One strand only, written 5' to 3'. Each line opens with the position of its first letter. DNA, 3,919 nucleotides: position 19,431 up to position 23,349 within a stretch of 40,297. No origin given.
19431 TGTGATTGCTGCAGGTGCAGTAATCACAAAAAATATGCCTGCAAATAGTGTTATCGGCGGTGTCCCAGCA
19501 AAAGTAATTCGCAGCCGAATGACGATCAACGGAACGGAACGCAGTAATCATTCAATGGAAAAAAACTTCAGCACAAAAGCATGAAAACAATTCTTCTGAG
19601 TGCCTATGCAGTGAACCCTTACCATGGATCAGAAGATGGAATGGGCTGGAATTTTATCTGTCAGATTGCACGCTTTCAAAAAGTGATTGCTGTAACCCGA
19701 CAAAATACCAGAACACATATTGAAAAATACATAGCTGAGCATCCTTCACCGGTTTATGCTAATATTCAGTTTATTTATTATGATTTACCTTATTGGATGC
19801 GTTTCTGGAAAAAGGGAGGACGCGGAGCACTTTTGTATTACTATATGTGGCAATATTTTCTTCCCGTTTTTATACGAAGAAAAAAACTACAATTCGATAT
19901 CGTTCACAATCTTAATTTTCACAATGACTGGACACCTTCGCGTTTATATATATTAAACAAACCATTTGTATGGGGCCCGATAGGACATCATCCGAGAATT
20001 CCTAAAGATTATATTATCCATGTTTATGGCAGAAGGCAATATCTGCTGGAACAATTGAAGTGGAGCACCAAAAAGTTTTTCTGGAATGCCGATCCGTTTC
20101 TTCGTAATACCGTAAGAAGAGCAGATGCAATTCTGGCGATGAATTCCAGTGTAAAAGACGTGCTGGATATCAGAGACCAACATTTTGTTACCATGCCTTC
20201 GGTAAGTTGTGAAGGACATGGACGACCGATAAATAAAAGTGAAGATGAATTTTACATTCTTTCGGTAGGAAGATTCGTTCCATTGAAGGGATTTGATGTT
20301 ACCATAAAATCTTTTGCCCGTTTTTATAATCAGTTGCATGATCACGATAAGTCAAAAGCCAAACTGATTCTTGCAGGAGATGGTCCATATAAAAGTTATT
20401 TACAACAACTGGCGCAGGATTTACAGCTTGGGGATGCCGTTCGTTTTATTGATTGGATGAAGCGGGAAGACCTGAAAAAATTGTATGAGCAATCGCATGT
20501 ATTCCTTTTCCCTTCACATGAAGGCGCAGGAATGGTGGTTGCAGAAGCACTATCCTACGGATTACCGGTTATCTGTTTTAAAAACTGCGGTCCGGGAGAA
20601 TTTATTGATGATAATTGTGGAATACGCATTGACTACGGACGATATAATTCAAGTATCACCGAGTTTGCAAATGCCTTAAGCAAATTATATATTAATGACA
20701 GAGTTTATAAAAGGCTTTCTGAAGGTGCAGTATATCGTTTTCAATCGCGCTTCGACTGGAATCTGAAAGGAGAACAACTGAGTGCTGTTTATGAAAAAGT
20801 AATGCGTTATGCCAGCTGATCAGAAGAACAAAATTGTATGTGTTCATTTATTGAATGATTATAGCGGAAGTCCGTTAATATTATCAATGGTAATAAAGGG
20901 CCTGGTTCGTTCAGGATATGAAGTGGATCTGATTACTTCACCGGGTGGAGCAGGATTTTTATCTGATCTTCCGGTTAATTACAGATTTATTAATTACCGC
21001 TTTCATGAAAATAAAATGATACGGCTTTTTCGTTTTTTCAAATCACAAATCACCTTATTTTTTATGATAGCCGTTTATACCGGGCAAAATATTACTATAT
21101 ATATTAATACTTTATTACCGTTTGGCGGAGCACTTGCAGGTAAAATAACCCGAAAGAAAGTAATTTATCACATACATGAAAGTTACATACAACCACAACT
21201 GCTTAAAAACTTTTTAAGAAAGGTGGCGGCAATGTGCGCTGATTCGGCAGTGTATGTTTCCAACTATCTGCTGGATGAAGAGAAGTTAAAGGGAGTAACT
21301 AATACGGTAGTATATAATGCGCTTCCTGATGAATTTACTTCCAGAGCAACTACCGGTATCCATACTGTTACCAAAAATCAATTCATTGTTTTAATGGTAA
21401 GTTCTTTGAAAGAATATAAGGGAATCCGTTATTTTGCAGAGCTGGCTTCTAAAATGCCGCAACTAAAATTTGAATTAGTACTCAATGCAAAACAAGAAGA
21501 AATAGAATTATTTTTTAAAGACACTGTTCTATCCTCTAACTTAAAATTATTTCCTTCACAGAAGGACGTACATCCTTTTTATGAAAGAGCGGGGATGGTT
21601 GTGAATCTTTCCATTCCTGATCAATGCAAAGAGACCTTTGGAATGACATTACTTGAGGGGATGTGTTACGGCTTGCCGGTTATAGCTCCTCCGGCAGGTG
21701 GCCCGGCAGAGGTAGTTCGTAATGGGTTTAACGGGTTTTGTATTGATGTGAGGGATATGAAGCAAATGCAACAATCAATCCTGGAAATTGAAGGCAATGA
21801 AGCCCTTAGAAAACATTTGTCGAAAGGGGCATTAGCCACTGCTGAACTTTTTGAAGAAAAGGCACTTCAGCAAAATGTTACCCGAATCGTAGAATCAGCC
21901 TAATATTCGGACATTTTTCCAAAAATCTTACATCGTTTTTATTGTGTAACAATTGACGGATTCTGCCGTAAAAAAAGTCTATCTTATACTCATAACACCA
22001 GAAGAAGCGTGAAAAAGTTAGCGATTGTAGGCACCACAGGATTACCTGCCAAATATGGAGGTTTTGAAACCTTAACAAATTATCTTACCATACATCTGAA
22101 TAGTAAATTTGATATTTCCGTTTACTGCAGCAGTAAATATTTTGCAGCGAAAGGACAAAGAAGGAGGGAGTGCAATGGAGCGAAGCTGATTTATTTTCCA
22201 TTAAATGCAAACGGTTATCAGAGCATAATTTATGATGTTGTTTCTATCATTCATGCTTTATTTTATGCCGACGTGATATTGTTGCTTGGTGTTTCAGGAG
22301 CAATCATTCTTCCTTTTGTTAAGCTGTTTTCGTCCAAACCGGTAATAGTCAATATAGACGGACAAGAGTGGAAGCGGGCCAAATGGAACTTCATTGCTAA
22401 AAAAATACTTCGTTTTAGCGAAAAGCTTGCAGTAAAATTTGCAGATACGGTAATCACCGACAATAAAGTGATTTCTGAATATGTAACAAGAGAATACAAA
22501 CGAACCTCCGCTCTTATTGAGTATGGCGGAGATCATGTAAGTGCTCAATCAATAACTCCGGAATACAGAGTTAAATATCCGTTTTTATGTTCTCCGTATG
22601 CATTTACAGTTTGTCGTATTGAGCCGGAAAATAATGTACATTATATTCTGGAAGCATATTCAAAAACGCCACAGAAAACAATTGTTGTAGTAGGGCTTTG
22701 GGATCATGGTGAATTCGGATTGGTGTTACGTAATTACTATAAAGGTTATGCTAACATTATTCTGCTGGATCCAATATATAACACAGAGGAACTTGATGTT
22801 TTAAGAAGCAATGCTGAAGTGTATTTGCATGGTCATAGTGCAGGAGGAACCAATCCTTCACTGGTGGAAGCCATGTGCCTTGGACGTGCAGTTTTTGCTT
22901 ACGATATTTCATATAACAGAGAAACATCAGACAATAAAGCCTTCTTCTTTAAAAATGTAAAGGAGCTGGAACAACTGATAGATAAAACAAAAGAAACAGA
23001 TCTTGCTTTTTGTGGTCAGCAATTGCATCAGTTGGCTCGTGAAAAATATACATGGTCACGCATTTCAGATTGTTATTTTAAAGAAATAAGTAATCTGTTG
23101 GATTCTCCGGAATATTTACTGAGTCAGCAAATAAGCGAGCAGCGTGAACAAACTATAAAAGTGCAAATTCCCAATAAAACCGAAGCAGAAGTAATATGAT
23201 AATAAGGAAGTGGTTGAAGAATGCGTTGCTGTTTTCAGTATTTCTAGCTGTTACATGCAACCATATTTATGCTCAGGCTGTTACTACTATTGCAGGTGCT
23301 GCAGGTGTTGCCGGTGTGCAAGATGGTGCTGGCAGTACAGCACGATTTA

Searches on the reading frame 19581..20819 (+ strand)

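Call 55: search_protein_families(library=pfam, proteins=[window:19581-20819:+], max_evalue=0.00001)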
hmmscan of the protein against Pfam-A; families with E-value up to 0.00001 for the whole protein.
window:19581-20819:+ (412 aa): 3 families
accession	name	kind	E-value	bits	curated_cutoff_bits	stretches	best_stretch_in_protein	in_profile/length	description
PF00534.26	Glycos_transf_1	-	2.9e-33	115.2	26.4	1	217-383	9-169/172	Glycosyl transferases group 1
PF13692.12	Glyco_trans_1_4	-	1.7e-25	90.3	27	1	224-370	2-140/142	Glycosyl transferases group 1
PF20706.3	GT4-conflict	-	1.9e-12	47.3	26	1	206-346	179-324/385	Family 4 Glycosyltransferase in conflict systems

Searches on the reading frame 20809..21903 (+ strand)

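Call 55: search_protein_families(library=pfam, proteins=[window:20809-21903:+], max_evalue=0.00001)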
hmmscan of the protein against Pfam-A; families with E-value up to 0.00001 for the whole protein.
window:20809-21903:+ (364 aa): 3 families
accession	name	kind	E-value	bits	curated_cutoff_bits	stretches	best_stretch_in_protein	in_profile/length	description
PF00534.26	Glycos_transf_1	-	2.8e-23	82.8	26.4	1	187-341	11-169/172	Glycosyl transferases group 1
PF13692.12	Glyco_trans_1_4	-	1.1e-17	65.1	27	1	192-327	2-139/142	Glycosyl transferases group 1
PF13439.12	Glyco_transf_4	-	3.2e-06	27.7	28.5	1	28-172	11-166/170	Glycosyltransferase Family 4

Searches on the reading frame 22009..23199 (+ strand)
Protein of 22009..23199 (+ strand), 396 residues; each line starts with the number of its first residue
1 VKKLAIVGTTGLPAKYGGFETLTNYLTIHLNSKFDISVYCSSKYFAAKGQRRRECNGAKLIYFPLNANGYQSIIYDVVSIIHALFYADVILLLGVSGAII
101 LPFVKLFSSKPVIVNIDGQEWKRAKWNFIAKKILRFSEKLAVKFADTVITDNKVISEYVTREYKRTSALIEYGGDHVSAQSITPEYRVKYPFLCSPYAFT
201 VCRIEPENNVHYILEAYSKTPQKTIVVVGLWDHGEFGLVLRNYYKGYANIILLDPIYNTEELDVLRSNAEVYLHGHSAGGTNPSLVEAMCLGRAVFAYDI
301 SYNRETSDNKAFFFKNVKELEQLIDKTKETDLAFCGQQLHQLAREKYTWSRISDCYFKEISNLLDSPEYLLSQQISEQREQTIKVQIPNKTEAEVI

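Call 55: search_protein_families(library=pfam, proteins=[window:22009-23199:+], max_evalue=0.00001)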
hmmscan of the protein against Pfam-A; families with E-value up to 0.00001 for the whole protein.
window:22009-23199:+ (396 aa): 2 families
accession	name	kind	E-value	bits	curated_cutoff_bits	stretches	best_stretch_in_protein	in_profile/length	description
PF09314.17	DUF1972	-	7e-26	91.4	25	1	1-174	1-185/186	Domain of unknown function (DUF1972)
PF00534.26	Glycos_transf_1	-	1.6e-07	31.5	26.4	1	196-327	16-155/172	Glycosyl transferases group 1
